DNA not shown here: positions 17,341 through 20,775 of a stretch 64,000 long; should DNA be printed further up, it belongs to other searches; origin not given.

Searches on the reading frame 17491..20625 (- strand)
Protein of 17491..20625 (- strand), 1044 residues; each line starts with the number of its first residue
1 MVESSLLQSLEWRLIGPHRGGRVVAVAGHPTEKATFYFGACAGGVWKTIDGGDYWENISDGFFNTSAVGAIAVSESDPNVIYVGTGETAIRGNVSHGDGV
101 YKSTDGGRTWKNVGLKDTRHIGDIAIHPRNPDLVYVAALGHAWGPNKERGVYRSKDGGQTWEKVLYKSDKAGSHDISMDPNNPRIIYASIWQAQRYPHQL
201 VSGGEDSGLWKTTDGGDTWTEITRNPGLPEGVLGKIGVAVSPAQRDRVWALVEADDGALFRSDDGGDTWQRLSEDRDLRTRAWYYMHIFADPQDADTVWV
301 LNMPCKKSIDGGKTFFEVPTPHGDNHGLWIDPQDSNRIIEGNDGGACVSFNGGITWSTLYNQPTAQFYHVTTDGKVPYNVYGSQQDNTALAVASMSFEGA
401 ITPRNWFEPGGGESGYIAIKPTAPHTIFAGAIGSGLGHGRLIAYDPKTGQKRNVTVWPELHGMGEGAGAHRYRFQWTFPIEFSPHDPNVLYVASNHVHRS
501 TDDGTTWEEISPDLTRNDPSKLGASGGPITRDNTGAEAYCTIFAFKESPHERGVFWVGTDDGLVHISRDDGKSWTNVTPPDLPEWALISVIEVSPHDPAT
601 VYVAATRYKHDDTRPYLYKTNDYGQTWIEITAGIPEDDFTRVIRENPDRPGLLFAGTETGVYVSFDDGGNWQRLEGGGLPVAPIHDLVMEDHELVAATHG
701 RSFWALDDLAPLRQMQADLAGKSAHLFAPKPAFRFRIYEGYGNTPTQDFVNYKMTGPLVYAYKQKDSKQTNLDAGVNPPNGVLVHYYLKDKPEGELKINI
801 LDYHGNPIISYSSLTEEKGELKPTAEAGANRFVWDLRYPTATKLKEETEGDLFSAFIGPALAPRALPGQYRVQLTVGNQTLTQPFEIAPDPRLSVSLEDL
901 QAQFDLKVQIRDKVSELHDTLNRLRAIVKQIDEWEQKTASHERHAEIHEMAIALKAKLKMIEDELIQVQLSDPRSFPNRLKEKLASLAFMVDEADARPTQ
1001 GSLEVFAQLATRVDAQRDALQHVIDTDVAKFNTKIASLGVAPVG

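Call 11: search_protein_families(library=pfam, proteins=[window:17491-20625:-])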
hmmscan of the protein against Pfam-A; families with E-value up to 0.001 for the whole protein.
window:17491-20625:- (1044 aa): 4 families
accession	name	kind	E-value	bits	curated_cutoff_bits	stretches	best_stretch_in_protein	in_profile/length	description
PF15902.12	Sortilin-Vps10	-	6.7e-33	114.6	33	3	100-225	3-115/446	Sortilin, neurotensin receptor 3,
PF02012.26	BNR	-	4e-10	38.6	27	0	152-163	1-12/12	BNR/Asp-box repeat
PF13088.12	BNR_2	-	2.1e-09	37.6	31.4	1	496-632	83-204/277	BNR repeat-like domain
PF14870.12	PSII_BNR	-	4.5e-05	23.3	27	0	149-273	38-141/303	Photosynthesis system II assembly factor YCF48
